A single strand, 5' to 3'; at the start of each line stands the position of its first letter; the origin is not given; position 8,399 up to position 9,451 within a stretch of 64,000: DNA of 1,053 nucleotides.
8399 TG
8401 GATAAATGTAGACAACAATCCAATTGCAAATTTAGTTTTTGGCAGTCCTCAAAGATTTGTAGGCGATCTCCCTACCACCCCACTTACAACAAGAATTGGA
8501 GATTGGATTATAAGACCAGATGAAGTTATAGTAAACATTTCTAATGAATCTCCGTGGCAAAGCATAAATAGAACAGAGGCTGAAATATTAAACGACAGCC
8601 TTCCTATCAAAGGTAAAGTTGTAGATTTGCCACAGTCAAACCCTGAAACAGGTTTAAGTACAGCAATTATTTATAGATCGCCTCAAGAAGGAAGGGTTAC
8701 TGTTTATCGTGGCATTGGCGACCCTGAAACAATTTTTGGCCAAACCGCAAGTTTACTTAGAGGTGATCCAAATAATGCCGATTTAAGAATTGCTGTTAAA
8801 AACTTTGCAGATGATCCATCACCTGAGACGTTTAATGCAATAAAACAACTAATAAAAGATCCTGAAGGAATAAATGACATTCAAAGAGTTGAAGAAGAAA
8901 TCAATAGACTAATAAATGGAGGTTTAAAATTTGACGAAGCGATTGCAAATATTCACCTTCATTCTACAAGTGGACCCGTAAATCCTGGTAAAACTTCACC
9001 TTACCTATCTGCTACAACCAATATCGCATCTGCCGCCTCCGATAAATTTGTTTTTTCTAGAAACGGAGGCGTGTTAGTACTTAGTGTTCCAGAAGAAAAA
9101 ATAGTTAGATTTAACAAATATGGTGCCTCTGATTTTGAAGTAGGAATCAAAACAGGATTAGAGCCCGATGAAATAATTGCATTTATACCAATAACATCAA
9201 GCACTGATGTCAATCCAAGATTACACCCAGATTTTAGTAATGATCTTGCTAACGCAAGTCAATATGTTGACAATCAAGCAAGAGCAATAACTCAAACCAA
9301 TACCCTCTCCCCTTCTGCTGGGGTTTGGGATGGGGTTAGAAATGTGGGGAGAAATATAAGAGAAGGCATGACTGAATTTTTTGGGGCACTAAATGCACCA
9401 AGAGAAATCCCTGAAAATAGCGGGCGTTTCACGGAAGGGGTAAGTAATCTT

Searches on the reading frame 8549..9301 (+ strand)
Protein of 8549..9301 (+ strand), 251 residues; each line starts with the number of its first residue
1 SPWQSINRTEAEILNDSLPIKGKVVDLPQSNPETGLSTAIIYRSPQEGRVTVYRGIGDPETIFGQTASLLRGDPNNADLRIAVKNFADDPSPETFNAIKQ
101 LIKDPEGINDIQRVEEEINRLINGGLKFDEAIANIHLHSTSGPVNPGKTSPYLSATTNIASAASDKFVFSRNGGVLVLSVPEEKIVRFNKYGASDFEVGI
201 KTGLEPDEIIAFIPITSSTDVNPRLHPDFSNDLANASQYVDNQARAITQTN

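Call 7: find_homologous_proteins(query=window:8549-9301:+, max_evalue=0.01)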
Query window:8549-9301:+: 496 candidates shared short words with the query, none scored E <= 0.01.

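Call 13: search_protein_families(library=padloc, proteins=[window:8549-9301:+], max_evalue=10)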
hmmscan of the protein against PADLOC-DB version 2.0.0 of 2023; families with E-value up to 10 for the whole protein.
window:8549-9301:+ (251 aa): 0 families

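Call 14: search_protein_families(library=phrogs, proteins=[window:8549-9301:+], max_evalue=10)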
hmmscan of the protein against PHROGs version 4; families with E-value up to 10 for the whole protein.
window:8549-9301:+ (251 aa): 1 family
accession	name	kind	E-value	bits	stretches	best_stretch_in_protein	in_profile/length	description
phrog_35720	-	unknown function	0.43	11.7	1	171-191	3-22/44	-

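Call 15: search_protein_representatives(protein=window:8549-9301:+)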
Query: 251 residues. Proteins with E-value up to 0.001 (for the whole library): 9; up to 1e-10: 3; up to 1e-30: 3. The best 9 are listed.
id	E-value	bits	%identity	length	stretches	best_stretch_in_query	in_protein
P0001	2.6e-104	364.6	69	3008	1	1-250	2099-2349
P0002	2.5e-51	191.2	46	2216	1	3-245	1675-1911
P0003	2.0e-40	155.5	41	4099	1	5-223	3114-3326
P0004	1.8e-07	47.6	33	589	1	44-219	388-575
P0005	2.0e-06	44.2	28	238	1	20-230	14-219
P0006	2.9e-05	40.3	35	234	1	46-213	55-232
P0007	1.1e-04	38.4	30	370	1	22-218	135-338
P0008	1.5e-04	38.0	33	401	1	7-216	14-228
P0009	3.3e-04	36.9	31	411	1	20-223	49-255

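Call 18: search_protein_families(library=pfam, proteins=[P0004, P0005, P0006, P0007, P0008, P0009, P0001, P0002], max_evalue=1)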
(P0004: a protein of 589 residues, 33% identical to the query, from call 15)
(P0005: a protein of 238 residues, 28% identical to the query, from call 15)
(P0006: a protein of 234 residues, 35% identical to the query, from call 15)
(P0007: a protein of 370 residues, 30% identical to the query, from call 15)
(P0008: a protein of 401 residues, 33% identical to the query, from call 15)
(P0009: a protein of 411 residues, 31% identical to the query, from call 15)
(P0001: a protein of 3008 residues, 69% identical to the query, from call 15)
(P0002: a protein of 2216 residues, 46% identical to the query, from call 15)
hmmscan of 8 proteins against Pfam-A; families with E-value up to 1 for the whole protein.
P0004 (589 aa): 1 family
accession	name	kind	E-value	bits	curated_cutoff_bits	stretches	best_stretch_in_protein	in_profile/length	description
PF12229.13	PG_binding_4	-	0.26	11.9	22.1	1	461-512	17-72/117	Putative peptidoglycan binding domain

P0005 (238 aa): 2 families
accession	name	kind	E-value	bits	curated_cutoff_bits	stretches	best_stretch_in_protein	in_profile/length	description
PF24494.1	DUF7587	-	0.036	14.6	27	1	129-174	48-93/146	Domain of unknown function (DUF7587)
PF09201.16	SRX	-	0.048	14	29.9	0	11-44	91-124/148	SRX, signal recognition particle receptor alpha subunit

P0006 (234 aa): 0 families

P0007 (370 aa): 0 families

P0008 (401 aa): 1 family
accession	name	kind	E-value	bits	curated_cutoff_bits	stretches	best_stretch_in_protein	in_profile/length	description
PF21103.3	PH1_SSRP1-like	-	0.018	15.4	27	1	324-385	32-95/130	SSRP1 PH domain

P0009 (411 aa): 1 family
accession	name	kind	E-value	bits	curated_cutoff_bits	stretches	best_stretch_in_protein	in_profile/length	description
PF04335.19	VirB8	-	0.17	12.1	23.2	1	97-154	48-103/213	VirB8 protein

P0001 (3008 aa): 4 families
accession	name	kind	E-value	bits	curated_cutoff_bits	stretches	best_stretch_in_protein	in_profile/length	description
PF00498.31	FHA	-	6.6e-16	58.9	20.7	2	1564-1635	2-66/67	FHA domain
PF18760.7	ART-PolyVal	-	1e-13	52.7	31.2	1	1855-2001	5-134/140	ADP-Ribosyltransferase in polyvalent proteins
PF16697.10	Yop-YscD_cpl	-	0.15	12.7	33.2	1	1584-1634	33-82/94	Inner membrane component of T3SS, cytoplasmic domain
PF21000.2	RMI1_N_N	-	0.35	12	23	0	2442-2471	11-40/49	RMI1, N-terminal helical domain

P0002 (2216 aa): 5 families
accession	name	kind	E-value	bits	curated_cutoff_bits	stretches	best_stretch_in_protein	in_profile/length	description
PF01510.30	Amidase_2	-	1.4e-10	42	26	1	2079-2192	5-121/131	N-acetylmuramoyl-L-alanine amidase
PF01841.26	Transglut_core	-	7e-08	33.1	23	1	1392-1491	16-108/108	Transglutaminase-like superfamily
PF13471.12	Transglut_core3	-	5.8e-05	23.4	26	1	1439-1486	56-101/117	Transglutaminase-like superfamily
PF16525.10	MHB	-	0.42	11.3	27.4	1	1754-1788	32-67/77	Haemophore, haem-binding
PF03154.20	Atrophin-1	-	0.88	8.1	29.9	1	178-236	569-630/992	Atrophin-1 family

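Call 21: search_solved_structures(query=A1, max_evalue=10, show_alignments=4)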
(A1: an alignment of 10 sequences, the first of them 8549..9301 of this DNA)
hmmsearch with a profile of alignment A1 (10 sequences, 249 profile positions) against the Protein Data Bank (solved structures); distinct sequences matched with E-value up to 10: 39.
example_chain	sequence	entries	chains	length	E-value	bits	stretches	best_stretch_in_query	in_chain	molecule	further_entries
5zj4_A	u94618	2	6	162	0.066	15.8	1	155-228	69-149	ADP-ribosyltransferase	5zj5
5j10_A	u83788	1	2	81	0.54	12.8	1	75-128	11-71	peptide design 2L4HC2_24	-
7sc2_A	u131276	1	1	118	0.63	12.6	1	87-125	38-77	Troponin C, slow skeletal and cardiac muscles,Troponin I, cardiac muscle chimera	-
7aih_Aa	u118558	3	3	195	0.66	12.5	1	164-228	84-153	mL42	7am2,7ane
5vln_A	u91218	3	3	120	0.66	12.5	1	87-125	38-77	Troponin C, slow skeletal and cardiac muscles,Troponin I, cardiac muscle | Troponin C, Troponin I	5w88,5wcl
1aj4_A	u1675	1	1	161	0.7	12.4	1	87-122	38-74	TROPONIN C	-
2l1w_A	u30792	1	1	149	0.7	12.4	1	87-117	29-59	Calmodulin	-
8fmm_A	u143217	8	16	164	0.71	12.4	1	87-122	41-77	Troponin C, slow skeletal and cardiac muscles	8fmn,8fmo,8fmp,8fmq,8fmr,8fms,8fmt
1dtl_A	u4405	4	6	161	0.73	12.4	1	87-123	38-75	CARDIAC TROPONIN C | Troponin C | Troponin C, slow skeletal and cardiac muscles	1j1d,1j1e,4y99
6mv3_A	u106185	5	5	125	0.74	12.4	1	87-125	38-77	Troponin C, slow skeletal and cardiac muscles,Troponin I, cardiac muscle chimera | Troponin C, slow skeletal and cardiac muscles,Troponin I, cardiac muscle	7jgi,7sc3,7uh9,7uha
2jt3_A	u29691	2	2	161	0.74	12.4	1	87-123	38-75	Troponin C | Troponin C, slow skeletal and cardiac muscles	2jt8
2n79_C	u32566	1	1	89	0.77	12.3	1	87-117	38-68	Troponin C, slow skeletal and cardiac muscles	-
2kfx_T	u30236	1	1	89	0.8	12.2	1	87-117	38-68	Troponin C, slow skeletal and cardiac muscles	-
2jt0_A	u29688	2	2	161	0.81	12.2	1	87-123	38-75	Troponin C, slow skeletal and cardiac muscles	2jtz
2ctn_A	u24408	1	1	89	0.82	12.2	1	87-117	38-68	TROPONIN C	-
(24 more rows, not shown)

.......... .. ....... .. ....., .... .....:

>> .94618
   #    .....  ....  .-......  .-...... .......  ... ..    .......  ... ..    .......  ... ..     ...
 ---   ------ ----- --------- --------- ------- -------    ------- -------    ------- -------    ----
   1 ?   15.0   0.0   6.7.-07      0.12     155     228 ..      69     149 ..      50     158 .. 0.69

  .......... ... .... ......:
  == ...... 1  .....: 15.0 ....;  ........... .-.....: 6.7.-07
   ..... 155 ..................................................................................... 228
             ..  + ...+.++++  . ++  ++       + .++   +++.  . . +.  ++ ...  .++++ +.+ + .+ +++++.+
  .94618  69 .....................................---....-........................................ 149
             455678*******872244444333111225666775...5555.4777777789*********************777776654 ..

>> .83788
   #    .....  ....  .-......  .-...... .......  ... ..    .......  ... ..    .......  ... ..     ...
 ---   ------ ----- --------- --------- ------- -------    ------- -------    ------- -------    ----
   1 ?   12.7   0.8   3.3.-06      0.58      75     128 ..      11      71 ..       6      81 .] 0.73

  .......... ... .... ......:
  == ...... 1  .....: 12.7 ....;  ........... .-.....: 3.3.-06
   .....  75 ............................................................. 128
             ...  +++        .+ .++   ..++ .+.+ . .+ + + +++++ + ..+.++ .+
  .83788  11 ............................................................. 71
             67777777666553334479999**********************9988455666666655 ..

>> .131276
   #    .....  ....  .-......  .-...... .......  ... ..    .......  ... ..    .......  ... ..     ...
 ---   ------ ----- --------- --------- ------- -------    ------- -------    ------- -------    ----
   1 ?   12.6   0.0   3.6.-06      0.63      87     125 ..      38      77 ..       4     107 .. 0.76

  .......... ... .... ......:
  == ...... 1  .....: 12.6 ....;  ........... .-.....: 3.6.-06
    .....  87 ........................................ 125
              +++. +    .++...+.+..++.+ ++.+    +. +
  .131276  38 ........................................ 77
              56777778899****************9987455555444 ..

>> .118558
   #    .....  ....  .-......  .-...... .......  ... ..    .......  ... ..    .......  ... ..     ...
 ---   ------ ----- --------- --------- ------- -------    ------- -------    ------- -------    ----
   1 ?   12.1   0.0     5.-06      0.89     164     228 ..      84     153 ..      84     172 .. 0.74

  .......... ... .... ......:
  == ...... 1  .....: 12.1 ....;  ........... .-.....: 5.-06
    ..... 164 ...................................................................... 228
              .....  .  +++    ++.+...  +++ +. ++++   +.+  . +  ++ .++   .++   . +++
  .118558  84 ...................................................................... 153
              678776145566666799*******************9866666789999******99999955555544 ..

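Call 23: search_protein_families(library=pfam, alignment_id=A1, max_evalue=10)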
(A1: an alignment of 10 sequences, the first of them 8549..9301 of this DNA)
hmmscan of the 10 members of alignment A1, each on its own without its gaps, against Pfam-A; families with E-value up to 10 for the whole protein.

A. member 1, window:8549-9301:+ (251 aa): 0 families

B. families by the number of members that match (of 10 scanned): 8 families
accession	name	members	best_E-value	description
PF22596.2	Scabin-like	1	0.0095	Scabin-like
PF16525.10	MHB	1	0.017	Haemophore, haem-binding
PF24494.1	DUF7587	1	0.036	Domain of unknown function (DUF7587)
PF09201.16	SRX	1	0.048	SRX, signal recognition particle receptor alpha subunit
PF12229.13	PG_binding_4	1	0.053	Putative peptidoglycan binding domain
PF04335.19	VirB8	1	0.075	VirB8 protein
PF05227.19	CHASE3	1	0.1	CHASE3 domain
PF23374.1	Fn3_arc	1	0.16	Archaeal fibronectin-III type-like domain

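Call 26: find_related_loci(query=window:8549-9301:+, collection=genome_contigs, flank=10000)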
Query window:8549-9301:+ (251 aa) in genome_contigs; peptide patterns used: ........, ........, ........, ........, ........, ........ (x = any residue, [..] = any of these).
219 stretches matched a pattern, but none encodes a relative of the query by tblastn (E <= 1e-3).

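Call 27: predict_structure(alignment_id=A1)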
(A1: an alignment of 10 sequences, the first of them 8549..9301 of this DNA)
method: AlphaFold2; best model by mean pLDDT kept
length: 251 residues; sequences in the alignment: 10
mean_pLDDT: 84.4   pTM: 0.83
mean pLDDT of the five models: 84.4, 83.9, 83.7, 83.2, 80.7
residues with pLDDT >= 90: 115; 70-90: 98; 50-70: 30; < 50: 8
segments of 3 or more residues with pLDDT < 50: 141-147
pLDDT, mean of each block of 10 residues (from residue 1): 68 92 86 84 92 90 89 89 94 95 87 90 93 81 49 91 72 89 91 83 94 79 76 87 75 44
secondary structure, 60 per line:
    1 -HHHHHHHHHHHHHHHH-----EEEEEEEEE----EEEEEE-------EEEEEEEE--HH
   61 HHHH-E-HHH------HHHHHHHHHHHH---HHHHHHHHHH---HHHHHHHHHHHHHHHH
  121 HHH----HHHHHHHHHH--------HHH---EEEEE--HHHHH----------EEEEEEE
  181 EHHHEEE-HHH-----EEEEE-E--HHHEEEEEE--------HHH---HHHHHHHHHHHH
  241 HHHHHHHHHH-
elements in order: H2-17 E23-31 E36-41 E49-56 H59-64 H77-88 H92-101 H105-123 H128-137 E152-156 H159-163 E174-181 E185-187 E197-201 E209-214 H229-250

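Call 29: fold_search(model_id=the predicted structure, library=pdb)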
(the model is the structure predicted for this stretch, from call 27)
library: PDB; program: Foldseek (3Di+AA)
matches with E <= 10: 133; with E <= 0.001: 0
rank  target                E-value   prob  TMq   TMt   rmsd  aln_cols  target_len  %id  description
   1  2a5g_B                2.1e-02  0.98  0.33  0.44   9.7       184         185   11  Cholera toxin A1 subunit bound to ARF6(Q67L) (released 2005-08-16)
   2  3net_A                8.5e-02  0.12  0.17  0.12  17.4       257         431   12  Crystal structure of histidyl-tRNA synthetase from Nostoc sp. PCC 7120 (released 2010-08-04)
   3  1s5b_A                1.4e-01  0.47  0.22  0.26  16.5       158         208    7  Cholera holotoxin with an A-subunit Y30S mutation Form 3 (released 2004-04-06)
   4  1s5e_B                3.4e-01  0.28  0.33  0.36  15.6       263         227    8  Cholera holotoxin, Crystal form 1 (released 2004-04-06)
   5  9ld6_A                4.5e-01  0.20  0.17  0.22   6.6        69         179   22  The complex structure of TkoKptA/DNA/NAD+ (released 2025-11-12)
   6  1lta_A                5.4e-01  0.44  0.26  0.34   9.0       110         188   13  2.2 ANGSTROMS CRYSTAL STRUCTURE OF E. COLI HEAT-LABILE ENTEROTOXIN (LT) WITH BOUND GALACTOSE (released 1994-01-31)
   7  8tg3                  5.4e-01  0.38  0.20  0.26   7.2        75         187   13  tRNA 2'-phosphotransferase (Tpt1) from Aeropyrum pernix in complex with ADP-ribose-1" -phosphate (released 2023-11-08)
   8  8tfz_A                5.4e-01  0.28  0.22  0.29  11.5       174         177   12  tRNA 2'-phosphotransferase (Tpt1) from Pyrococcus horikoshii in complex with NAD (released 2023-11-08)
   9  9ldc_A                6.0e-01  0.25  0.17  0.23   6.4        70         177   20  The structure of TkoKptA/DNA/ADPR complex-B* (released 2025-11-12)
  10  4mob                  6.0e-01  0.03  0.08  0.06  15.0       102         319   12  Acyl-Coenzyme A thioesterase 12 in complex with ADP (released 2014-07-16)
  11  1wu7_A                6.4e-01  0.06  0.16  0.11  16.6       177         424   13  Crystal structure of histidyl-tRNA synthetase from Thermoplasma acidophilum (released 2005-12-06)
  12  8tg4_A                7.2e-01  0.30  0.19  0.25   6.9        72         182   15  tRNA 2'-phosphotransferase (Tpt1) from Aeropyrum pernix in complex with ADP-ribose-2"-phosphate and 2'-OH RNA (released 2023-11-08)
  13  9ld3_A                7.6e-01  0.15  0.18  0.24   9.8        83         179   20  The complex structure of K63A/2',3',5'-P-A/ADPR (released 2025-11-12)
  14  6nj1                  8.0e-01  0.02  0.14  0.14  16.0       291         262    8  Crystal structure of class A beta-lactamase from Clostridium kluyveri DSM 555 (released 2019-01-16)
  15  5nbg_A                8.5e-01  0.33  0.17  0.32   4.7        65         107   14  Structure of the cytoplasmic domain I of OutF in the D. dadantii type II secretion system (released 2018-03-21)
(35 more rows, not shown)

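Call 35: fold_search(model_id=the predicted structure, library=viral)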
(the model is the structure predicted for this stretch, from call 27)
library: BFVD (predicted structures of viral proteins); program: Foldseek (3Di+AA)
matches with E <= 10: 182; with E <= 0.001: 0
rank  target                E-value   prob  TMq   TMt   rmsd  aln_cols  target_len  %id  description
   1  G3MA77                3.8e-02  0.87  0.25  0.38  10.3       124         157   14  Gp336 [Bacillus phage G]
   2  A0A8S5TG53            4.0e-02  0.72  0.28  0.33  10.5       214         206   11  Uncharacterized protein [Siphoviridae sp. ct1yA16]
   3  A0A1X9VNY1            5.3e-02  0.63  0.24  0.21  14.9       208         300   12  Uncharacterized protein (Fragment) [Mimivirus AB-566-O17]
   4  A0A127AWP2            5.6e-02  0.47  0.28  0.17  10.4       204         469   13  Uncharacterized protein [Bacillus phage SP-15]
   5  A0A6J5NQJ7            1.1e-01  0.84  0.22  0.46   5.4        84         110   12  Uncharacterized protein [uncultured Caudovirales phage]
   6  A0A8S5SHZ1            1.3e-01  0.87  0.21  0.50   4.4        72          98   10  SsDNA thymidine ADP-ribosyltransferase, DarT [Phage sp. ctqZP6]
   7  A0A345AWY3            1.6e-01  0.47  0.28  0.45   5.5       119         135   13  (no name in the UniProt tables at hand)
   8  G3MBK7                1.9e-01  0.18  0.25  0.23  16.7       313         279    9  Gp141 [Bacillus phage G]
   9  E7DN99                2.8e-01  0.35  0.19  0.42  12.0       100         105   14  (no name in the UniProt tables at hand)
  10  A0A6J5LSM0            2.8e-01  0.03  0.15  0.09  29.1       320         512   12  Uncharacterized protein [uncultured Caudovirales phage]
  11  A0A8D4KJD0            3.5e-01  0.07  0.20  0.14  19.6       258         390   12  (no name in the UniProt tables at hand)
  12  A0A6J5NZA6            4.0e-01  0.25  0.29  0.12   9.6       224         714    9  PcfJ-like protein [uncultured Caudovirales phage]
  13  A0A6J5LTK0            5.3e-01  0.44  0.22  0.49   5.5        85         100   16  Uncharacterized protein [uncultured Caudovirales phage]
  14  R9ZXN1                5.6e-01  0.02  0.11  0.12  20.5       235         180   12  Head-tail connector protein [Cellulophaga phage phi12:1]
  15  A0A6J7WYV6            5.9e-01  0.10  0.13  0.08  14.3        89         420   15  Uncharacterized protein [uncultured Caudovirales phage]
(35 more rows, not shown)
